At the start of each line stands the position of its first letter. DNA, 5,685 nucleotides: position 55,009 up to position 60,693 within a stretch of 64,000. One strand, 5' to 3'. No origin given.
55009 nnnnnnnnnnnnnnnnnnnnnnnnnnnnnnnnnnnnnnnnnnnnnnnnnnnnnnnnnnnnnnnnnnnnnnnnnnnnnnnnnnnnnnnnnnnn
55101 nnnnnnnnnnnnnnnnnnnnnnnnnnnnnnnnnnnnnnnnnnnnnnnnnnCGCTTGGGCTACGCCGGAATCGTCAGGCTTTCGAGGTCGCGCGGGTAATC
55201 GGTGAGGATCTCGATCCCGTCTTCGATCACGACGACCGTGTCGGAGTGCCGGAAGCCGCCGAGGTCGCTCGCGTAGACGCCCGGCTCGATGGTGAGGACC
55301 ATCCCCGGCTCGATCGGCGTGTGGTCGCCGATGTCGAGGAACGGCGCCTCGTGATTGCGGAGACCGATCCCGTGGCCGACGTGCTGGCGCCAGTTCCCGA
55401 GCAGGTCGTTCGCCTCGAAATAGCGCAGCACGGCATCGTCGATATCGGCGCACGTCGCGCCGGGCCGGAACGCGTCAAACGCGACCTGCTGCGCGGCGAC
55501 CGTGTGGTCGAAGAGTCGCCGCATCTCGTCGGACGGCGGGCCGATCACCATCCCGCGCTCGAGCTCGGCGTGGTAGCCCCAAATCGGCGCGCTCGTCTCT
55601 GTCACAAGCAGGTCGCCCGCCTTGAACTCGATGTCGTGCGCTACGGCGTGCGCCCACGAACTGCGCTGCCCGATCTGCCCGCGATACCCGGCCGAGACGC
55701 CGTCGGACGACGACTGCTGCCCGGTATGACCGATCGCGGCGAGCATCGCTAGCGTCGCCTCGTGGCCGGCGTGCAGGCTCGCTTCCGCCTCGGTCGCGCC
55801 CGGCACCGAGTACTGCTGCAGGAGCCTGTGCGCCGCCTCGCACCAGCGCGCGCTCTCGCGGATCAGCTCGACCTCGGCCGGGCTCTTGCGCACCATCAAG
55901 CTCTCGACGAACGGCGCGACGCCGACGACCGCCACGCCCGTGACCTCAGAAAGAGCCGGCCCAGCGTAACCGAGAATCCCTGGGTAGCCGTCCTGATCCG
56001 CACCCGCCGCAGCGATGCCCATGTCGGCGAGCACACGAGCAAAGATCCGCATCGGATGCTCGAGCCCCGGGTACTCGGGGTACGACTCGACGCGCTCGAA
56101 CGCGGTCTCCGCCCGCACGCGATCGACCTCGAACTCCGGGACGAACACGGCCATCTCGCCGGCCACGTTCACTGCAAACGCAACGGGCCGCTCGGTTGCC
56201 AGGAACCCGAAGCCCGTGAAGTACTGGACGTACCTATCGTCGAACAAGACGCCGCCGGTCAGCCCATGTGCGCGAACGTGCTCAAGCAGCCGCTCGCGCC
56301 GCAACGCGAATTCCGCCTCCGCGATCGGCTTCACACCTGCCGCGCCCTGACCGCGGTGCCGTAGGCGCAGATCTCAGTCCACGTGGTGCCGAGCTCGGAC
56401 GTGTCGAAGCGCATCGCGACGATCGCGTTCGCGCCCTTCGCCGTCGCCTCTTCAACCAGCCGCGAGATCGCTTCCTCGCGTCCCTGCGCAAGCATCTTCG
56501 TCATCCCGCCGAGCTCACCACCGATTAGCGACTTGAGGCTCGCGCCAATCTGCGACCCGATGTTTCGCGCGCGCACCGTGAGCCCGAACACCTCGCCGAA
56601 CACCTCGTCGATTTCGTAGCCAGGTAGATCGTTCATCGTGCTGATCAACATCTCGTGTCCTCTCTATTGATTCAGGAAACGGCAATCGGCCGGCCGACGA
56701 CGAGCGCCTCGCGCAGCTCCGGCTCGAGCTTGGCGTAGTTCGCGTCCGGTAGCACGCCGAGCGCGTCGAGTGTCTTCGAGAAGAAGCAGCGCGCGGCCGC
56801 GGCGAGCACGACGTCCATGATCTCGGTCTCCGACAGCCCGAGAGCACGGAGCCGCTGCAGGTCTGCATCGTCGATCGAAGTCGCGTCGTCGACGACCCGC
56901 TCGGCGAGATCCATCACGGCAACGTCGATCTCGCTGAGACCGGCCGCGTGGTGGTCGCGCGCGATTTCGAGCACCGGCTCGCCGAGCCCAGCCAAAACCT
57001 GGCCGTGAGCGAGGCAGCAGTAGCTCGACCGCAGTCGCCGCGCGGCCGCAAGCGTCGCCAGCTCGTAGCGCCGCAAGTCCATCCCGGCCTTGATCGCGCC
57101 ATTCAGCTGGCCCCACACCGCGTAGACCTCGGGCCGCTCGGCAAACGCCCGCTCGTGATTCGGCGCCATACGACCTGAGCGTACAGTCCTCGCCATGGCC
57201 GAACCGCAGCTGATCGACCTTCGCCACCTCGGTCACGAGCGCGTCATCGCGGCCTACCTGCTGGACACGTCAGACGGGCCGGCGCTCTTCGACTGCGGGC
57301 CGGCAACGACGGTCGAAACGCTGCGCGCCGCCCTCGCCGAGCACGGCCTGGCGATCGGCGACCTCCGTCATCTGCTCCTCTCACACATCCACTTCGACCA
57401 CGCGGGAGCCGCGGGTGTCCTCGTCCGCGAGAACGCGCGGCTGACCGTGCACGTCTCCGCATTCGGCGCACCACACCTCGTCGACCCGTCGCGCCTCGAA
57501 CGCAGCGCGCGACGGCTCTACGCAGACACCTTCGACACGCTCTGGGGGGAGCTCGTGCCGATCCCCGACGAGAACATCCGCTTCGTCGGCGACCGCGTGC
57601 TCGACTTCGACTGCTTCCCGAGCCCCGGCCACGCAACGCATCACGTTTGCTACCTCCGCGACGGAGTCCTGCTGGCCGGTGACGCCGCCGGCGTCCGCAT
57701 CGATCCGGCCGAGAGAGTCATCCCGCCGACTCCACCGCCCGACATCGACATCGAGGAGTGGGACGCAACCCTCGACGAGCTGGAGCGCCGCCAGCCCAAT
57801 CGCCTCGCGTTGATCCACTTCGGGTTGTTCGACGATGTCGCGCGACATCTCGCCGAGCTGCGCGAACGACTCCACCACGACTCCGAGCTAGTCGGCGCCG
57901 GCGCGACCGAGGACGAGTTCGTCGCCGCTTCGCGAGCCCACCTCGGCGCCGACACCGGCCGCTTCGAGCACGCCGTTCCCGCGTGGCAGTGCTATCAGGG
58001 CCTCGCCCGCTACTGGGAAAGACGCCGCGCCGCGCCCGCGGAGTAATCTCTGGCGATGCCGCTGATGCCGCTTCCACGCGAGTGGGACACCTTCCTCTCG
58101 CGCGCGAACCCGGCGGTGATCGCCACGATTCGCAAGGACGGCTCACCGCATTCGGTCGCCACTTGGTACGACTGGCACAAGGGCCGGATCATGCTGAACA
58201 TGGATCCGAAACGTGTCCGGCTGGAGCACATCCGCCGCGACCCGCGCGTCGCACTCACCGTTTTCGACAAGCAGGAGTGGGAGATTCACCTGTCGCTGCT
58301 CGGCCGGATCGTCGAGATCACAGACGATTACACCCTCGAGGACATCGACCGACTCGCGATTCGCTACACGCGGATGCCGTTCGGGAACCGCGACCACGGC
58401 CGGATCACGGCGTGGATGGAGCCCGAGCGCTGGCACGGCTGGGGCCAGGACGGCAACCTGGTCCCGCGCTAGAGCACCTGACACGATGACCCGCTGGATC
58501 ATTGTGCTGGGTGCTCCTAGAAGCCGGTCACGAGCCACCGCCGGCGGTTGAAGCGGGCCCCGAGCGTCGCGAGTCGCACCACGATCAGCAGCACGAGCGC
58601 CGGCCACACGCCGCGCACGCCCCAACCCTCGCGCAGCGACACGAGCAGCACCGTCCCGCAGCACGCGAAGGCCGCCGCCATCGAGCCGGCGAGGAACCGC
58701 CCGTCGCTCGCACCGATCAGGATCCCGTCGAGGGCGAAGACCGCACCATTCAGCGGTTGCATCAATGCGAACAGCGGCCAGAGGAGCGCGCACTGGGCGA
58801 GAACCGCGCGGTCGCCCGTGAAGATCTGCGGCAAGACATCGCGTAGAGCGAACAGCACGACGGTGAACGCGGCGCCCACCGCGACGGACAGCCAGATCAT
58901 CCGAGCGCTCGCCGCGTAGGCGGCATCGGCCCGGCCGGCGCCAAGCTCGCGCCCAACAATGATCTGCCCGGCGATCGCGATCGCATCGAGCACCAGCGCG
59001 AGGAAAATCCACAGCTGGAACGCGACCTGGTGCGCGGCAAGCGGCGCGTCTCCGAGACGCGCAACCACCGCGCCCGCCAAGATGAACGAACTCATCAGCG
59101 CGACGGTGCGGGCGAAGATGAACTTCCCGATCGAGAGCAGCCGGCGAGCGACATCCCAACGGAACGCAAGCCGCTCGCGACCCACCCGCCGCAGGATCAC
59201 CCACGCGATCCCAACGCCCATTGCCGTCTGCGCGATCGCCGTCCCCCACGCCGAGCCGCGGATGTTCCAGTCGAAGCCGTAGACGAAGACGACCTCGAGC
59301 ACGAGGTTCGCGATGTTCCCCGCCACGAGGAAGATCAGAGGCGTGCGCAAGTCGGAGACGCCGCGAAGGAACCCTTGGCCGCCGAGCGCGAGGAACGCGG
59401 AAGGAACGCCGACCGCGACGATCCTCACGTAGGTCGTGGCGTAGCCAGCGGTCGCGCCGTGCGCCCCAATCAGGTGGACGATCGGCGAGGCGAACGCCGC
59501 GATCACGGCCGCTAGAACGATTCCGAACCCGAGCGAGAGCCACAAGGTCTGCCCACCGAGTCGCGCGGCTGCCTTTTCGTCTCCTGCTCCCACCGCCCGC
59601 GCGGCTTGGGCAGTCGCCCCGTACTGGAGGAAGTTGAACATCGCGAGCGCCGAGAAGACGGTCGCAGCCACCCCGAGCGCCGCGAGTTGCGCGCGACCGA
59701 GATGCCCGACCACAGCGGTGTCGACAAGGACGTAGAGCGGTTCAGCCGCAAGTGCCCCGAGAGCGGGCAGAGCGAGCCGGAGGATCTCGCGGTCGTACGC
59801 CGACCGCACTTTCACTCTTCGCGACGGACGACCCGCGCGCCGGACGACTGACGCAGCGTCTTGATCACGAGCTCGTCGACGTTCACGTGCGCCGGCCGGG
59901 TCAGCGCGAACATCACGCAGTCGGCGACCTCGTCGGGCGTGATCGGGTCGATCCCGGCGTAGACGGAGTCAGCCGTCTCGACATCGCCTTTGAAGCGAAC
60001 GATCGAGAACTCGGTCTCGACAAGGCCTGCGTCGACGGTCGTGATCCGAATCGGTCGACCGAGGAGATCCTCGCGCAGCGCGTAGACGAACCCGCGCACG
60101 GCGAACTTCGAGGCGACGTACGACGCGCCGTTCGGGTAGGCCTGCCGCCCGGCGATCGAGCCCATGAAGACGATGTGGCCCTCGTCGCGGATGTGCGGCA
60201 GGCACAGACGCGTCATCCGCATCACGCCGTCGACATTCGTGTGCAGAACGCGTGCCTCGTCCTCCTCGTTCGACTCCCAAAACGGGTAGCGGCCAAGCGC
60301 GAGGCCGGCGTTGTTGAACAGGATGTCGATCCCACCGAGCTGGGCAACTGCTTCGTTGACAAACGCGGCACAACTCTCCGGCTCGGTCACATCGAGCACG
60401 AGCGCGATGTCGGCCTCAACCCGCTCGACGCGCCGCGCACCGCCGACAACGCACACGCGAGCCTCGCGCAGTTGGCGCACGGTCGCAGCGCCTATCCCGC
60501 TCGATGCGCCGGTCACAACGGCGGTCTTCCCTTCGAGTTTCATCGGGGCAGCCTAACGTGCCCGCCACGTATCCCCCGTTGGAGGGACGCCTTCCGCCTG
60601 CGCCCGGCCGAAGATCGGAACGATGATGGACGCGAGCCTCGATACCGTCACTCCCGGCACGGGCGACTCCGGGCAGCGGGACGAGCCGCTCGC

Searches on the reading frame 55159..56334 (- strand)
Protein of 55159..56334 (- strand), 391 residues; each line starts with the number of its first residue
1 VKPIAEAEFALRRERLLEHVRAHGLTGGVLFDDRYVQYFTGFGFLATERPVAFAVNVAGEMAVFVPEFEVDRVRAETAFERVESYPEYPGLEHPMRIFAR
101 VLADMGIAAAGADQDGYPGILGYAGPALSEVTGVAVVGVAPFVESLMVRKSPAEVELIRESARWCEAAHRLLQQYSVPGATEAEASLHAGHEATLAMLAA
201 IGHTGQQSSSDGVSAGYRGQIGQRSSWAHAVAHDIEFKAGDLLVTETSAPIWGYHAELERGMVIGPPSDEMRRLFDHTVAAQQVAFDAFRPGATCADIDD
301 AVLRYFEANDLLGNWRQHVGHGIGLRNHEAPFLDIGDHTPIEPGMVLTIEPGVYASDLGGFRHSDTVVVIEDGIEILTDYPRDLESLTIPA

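Call 61: search_protein_families(library=pfam, proteins=[window:55159-56334:-], max_evalue=0.001)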
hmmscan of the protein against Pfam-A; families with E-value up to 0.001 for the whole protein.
window:55159-56334:- (391 aa): 2 families
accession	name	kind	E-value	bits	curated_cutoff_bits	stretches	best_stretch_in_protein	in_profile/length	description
PF00557.29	Peptidase_M24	-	1.6e-39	136.3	23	1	156-370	1-207/208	Metallopeptidase family M24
PF01321.24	Creatinase_N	-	7.7e-09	36.6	22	1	12-91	1-74/128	Creatinase/Prolidase N-terminal domain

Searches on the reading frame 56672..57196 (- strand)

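Call 61: search_protein_families(library=pfam, proteins=[window:56672-57196:-], max_evalue=0.001)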
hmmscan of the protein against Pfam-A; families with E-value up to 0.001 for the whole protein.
window:56672-57196:- (174 aa): 1 family
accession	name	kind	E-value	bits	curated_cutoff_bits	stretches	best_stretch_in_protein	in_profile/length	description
PF02627.25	CMD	-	4.2e-09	36.7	23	0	22-78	1-59/84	Carboxymuconolactone decarboxylase family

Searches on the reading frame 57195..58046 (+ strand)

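Call 61: search_protein_families(library=pfam, proteins=[window:57195-58046:+], max_evalue=0.001)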
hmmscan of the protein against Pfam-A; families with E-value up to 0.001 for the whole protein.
window:57195-58046:+ (283 aa): 2 families
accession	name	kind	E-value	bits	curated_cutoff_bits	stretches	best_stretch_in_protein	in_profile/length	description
PF00753.33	Lactamase_B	-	6.1e-20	72.4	22.7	1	18-205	6-190/196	Metallo-beta-lactamase superfamily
PF12706.13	Lactamase_B_2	-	5.9e-05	23.2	27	1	31-173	4-135/200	Beta-lactamase superfamily domain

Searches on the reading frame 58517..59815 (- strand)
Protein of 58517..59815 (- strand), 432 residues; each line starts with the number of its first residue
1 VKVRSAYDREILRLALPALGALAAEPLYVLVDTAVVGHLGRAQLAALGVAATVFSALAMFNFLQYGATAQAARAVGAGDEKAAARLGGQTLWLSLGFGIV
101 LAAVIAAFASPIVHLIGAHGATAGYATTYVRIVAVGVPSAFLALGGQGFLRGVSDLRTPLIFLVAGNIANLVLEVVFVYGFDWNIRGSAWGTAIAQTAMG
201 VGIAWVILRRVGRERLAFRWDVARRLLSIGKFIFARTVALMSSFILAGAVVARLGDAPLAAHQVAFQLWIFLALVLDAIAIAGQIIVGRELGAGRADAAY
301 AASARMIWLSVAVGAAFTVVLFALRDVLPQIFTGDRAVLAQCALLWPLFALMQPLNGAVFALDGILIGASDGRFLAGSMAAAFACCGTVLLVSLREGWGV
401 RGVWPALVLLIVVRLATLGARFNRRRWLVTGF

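Call 61: search_protein_families(library=pfam, proteins=[window:58517-59815:-], max_evalue=0.001)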
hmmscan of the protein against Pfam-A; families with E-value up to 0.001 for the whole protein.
window:58517-59815:- (432 aa): 1 family
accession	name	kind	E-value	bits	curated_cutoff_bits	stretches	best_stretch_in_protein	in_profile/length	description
PF01554.23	MatE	-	3.5e-48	163.8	24.9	2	17-175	1-160/161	MatE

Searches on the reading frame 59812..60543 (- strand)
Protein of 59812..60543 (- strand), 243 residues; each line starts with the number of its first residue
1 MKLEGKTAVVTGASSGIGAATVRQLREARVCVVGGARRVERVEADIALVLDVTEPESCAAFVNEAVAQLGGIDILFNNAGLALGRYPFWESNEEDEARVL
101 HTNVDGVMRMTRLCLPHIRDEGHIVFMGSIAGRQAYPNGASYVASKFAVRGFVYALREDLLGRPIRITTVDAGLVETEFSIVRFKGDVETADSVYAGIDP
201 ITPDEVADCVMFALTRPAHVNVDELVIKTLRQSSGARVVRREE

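Call 61: search_protein_families(library=pfam, proteins=[window:59812-60543:-], max_evalue=0.001)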
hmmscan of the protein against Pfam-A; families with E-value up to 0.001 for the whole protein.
window:59812-60543:- (243 aa): 4 families
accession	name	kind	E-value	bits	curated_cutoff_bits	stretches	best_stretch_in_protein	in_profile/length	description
PF00106.31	adh_short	-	2.3e-42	145.1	26.6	1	6-180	1-187/195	short chain dehydrogenase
PF13561.12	adh_short_C2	-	8.5e-33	114.3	27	1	12-214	1-217/236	Enoyl-(Acyl carrier protein) reductase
PF01370.27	Epimerase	-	1.6e-06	28.2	20.9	1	9-135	2-123/240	NAD dependent epimerase/dehydratase family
PF08659.16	KR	-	4.8e-06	27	22.6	1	9-157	4-164/180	KR domain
